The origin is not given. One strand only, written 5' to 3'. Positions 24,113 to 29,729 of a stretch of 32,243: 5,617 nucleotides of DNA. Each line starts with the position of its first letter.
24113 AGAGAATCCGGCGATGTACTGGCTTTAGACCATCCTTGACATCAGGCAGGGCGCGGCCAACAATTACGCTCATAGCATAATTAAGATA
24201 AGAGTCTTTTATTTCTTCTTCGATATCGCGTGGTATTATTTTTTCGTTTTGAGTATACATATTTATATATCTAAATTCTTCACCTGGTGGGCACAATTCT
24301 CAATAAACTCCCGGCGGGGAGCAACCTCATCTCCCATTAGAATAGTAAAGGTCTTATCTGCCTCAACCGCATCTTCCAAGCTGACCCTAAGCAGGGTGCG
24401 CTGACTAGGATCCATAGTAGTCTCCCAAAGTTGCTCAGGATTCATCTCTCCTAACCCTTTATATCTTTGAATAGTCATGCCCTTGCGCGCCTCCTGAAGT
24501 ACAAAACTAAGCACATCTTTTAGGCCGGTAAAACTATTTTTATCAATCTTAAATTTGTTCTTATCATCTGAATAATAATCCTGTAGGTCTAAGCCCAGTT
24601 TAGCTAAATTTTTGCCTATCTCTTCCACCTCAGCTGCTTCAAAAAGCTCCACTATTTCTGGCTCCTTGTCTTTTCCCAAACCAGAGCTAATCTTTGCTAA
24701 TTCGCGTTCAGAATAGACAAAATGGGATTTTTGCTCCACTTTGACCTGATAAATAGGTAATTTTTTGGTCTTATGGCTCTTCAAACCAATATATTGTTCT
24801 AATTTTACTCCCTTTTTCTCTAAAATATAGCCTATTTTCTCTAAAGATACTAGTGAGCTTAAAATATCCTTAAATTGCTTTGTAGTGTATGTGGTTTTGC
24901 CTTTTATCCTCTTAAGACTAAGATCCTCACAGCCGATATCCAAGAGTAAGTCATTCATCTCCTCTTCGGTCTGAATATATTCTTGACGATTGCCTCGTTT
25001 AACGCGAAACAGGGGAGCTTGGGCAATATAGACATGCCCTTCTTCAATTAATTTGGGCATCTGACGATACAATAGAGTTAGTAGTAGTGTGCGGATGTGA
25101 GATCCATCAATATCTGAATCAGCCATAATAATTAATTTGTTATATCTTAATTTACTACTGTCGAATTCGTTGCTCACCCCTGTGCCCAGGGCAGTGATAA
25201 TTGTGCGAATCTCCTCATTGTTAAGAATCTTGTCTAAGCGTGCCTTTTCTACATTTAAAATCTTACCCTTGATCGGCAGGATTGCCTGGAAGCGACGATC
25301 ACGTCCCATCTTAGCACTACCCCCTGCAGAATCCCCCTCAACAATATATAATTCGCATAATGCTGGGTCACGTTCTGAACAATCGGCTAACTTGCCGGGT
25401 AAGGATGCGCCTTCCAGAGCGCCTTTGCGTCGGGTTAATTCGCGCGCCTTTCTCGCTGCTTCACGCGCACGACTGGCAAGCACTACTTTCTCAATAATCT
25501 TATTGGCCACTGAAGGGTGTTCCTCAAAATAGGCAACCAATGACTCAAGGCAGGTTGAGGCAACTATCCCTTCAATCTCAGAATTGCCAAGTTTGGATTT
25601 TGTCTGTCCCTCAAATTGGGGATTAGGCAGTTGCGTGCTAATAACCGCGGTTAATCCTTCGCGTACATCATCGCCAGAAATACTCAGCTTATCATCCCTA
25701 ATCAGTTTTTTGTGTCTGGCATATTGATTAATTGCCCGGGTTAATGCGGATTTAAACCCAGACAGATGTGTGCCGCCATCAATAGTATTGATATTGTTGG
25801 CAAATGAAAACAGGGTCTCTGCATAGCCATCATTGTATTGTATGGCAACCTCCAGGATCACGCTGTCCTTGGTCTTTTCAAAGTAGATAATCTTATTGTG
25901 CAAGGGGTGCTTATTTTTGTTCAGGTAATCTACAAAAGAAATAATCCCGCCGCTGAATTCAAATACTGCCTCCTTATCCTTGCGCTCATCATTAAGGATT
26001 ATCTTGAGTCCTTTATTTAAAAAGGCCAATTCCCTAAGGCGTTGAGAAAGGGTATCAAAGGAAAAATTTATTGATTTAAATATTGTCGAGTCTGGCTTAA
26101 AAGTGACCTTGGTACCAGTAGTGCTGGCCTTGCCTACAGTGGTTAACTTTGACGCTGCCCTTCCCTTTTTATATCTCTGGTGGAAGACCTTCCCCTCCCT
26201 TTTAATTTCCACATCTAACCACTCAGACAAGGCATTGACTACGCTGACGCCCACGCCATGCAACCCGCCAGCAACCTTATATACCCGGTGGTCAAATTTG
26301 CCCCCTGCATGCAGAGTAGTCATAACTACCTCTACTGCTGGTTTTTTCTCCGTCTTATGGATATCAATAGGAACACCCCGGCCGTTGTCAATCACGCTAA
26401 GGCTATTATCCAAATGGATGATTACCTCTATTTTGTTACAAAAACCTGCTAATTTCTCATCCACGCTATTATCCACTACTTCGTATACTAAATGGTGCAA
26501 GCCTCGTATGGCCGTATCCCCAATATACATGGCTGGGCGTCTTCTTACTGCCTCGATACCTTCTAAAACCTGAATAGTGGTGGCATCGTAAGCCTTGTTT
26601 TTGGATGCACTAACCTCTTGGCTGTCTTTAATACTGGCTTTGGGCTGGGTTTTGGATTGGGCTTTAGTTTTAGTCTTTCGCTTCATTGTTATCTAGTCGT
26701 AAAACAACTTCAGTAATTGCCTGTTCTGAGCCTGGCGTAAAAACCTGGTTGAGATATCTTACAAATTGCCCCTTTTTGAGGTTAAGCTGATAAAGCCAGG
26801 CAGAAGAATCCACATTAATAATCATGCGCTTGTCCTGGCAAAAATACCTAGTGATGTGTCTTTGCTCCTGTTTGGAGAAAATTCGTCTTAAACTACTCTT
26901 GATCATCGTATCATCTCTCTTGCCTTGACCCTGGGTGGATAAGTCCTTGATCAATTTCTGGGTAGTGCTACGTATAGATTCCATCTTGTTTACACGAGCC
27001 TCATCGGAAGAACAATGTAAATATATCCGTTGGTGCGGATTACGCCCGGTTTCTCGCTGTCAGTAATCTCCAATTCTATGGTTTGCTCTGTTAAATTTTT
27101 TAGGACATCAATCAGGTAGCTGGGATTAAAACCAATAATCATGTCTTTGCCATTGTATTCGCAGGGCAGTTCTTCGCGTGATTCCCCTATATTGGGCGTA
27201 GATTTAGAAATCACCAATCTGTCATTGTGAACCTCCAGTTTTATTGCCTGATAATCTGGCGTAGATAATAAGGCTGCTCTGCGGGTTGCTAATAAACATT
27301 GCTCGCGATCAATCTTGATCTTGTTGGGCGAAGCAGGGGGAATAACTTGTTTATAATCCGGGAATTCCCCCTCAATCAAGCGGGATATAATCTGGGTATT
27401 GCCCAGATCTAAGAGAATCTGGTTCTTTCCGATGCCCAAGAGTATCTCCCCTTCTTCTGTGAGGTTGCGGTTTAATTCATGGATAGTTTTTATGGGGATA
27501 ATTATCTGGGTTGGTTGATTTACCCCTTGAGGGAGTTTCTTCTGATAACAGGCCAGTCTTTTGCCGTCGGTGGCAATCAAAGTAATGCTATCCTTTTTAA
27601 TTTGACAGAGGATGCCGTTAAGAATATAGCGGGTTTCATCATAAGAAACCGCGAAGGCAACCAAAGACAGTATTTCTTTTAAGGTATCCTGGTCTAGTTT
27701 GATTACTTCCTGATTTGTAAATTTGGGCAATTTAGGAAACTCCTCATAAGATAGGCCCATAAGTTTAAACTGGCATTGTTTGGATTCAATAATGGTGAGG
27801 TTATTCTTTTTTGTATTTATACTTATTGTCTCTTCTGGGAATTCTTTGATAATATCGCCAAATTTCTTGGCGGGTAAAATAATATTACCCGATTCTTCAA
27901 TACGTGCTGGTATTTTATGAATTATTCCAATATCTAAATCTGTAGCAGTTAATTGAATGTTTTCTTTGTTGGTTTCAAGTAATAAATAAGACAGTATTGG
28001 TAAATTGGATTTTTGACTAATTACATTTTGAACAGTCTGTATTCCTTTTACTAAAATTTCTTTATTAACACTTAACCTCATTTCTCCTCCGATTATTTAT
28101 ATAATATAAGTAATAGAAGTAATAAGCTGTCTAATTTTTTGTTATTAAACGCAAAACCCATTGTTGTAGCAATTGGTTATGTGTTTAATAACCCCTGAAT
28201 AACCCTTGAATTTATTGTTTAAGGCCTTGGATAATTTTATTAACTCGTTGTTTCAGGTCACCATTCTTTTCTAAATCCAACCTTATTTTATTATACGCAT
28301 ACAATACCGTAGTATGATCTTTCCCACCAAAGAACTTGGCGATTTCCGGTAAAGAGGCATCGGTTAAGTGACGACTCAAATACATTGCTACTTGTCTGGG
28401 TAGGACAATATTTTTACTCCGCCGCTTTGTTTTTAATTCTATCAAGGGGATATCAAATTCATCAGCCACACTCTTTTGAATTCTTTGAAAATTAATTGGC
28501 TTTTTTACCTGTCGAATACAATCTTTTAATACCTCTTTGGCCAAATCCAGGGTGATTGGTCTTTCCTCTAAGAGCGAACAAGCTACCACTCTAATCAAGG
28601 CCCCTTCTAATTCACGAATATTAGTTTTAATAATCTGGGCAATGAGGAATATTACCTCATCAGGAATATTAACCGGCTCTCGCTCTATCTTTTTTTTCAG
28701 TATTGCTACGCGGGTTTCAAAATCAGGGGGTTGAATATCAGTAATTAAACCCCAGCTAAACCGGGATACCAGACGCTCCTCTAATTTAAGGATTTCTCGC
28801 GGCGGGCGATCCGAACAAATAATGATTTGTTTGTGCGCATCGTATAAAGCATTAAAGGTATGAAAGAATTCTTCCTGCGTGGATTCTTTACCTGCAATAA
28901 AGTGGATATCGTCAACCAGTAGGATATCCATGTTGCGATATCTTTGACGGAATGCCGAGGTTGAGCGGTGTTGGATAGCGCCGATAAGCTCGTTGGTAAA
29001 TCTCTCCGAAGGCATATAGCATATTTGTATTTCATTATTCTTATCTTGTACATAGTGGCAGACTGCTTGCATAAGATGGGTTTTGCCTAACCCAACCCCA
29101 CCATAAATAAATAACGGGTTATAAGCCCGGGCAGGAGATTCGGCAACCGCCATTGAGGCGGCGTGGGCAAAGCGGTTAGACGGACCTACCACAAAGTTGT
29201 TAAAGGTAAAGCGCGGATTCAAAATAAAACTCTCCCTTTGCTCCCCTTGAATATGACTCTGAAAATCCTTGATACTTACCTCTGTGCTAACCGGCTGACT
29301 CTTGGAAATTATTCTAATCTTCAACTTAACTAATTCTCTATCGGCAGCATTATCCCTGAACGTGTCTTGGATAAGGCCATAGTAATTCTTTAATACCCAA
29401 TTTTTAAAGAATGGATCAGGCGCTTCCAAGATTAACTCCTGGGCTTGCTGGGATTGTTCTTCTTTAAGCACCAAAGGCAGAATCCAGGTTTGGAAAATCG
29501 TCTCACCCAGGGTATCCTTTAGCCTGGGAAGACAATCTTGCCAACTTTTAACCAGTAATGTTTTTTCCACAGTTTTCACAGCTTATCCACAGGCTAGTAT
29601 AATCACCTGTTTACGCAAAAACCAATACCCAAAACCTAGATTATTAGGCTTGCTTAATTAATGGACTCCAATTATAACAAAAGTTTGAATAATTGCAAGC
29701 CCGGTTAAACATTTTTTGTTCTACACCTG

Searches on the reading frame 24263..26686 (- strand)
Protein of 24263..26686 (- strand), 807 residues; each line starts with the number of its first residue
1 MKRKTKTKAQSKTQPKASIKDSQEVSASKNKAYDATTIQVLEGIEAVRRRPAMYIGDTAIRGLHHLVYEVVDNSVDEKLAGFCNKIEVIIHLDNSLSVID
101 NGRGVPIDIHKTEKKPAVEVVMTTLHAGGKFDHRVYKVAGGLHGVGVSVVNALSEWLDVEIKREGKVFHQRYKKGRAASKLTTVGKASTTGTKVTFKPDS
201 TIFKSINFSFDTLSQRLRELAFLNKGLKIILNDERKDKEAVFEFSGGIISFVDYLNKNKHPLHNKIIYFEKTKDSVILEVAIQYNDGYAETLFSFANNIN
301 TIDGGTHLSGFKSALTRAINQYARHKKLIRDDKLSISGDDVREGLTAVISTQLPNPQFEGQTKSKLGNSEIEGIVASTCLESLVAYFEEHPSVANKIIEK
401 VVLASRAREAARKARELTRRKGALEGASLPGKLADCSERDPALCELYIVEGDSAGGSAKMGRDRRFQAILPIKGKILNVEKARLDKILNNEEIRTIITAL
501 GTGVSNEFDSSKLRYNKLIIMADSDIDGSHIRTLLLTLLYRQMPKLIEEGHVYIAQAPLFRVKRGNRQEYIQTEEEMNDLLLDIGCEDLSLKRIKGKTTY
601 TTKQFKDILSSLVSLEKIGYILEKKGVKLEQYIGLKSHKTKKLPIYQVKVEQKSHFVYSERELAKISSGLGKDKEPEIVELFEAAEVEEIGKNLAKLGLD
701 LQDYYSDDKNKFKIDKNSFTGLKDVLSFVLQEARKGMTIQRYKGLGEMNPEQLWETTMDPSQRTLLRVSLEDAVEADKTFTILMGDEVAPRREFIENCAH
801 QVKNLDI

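Call 92: search_protein_families(library=pfam, proteins=[window:24263-26686:-], max_evalue=0.00001)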
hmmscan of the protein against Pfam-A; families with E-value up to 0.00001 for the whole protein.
window:24263-26686:- (807 aa): 4 families
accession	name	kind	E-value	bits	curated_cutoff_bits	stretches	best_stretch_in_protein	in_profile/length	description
PF00204.31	DNA_gyraseB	-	1.2e-60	204.3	27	1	247-416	1-172/173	DNA gyrase B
PF00986.26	DNA_gyraseB_C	-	3.5e-32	110.8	29.8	1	735-796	2-63/63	DNA gyrase B subunit, carboxyl terminus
PF01751.28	Toprim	-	4.6e-18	65.6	23.1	1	445-556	1-95/96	Toprim domain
PF02518.31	HATPase_c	-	9.6e-15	55.4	26.4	1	61-199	4-108/111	Histidine kinase-, DNA gyrase B-, and HSP90-like ATPase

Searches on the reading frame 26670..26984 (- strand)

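Call 92: search_protein_families(library=pfam, proteins=[window:26670-26984:-], max_evalue=0.00001)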
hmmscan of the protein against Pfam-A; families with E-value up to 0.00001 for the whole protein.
window:26670-26984:- (104 aa): 1 family
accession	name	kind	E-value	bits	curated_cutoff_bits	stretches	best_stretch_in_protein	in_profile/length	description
PF05258.17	DciA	-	1.4e-06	28.8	24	1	6-82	4-79/89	Dna[CI] antecedent, DciA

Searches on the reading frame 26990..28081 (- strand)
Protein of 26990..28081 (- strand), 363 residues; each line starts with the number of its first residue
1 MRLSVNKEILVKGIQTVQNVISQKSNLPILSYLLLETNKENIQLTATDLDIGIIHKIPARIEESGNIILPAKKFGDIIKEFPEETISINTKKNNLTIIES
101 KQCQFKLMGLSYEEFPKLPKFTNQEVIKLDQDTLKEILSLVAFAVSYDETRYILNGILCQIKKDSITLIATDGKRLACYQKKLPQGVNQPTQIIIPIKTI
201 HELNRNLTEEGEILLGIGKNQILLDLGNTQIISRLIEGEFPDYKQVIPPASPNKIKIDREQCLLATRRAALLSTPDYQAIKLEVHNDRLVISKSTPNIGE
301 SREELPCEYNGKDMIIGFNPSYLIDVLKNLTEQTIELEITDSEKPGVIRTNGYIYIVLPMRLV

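Call 92: search_protein_families(library=pfam, proteins=[window:26990-28081:-], max_evalue=0.00001)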
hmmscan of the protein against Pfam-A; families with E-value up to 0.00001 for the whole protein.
window:26990-28081:- (363 aa): 3 families
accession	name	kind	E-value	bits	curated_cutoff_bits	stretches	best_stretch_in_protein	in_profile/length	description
PF00712.24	DNA_pol3_beta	-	1.9e-41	141.5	24.4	1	1-119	1-120/120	DNA polymerase III beta subunit, N-terminal domain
PF02767.21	DNA_pol3_beta_2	-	8.5e-37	126.4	27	1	129-242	2-116/116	DNA polymerase III beta subunit, central domain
PF02768.20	DNA_pol3_beta_3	-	9e-25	87.3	27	1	244-351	1-108/121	DNA polymerase III beta subunit, C-terminal domain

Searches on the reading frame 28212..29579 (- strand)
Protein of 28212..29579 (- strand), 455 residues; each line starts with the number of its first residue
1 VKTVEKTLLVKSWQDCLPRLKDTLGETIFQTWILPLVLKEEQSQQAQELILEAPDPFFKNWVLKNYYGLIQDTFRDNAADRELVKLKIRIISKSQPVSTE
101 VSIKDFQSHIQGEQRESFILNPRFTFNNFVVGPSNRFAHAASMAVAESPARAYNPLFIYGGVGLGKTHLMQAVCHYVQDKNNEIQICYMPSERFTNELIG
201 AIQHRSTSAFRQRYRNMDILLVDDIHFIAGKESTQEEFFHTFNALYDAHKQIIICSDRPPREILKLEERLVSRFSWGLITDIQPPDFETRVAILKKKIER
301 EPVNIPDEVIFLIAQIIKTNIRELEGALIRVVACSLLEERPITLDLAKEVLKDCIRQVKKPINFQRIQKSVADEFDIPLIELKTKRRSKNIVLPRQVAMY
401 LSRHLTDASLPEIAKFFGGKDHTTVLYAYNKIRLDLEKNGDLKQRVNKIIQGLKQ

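Call 92: search_protein_families(library=pfam, proteins=[window:28212-29579:-], max_evalue=0.00001)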
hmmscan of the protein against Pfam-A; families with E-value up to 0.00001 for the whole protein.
window:28212-29579:- (455 aa): 5 families
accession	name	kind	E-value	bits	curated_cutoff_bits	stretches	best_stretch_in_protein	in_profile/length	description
PF00308.24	Bac_DnaA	-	4.2e-72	242.1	23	1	120-281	1-162/162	Bacterial DnaA ATPAse domain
PF08299.17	Bac_DnaA_C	-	1.1e-28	99.5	31.5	1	365-432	2-69/69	Bacterial dnaA protein helix-turn-helix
PF11638.13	DnaA_N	-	3.7e-14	52.6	24.6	1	12-75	3-64/65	DnaA N-terminal domain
PF00004.35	AAA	-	1.7e-08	35.4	21.2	1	157-249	2-95/131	ATPase family associated with various cellular activities (AAA)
PF01695.23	IstB_IS21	-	7.2e-07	29.4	24.1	1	156-259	95-195/238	IstB-like ATP binding protein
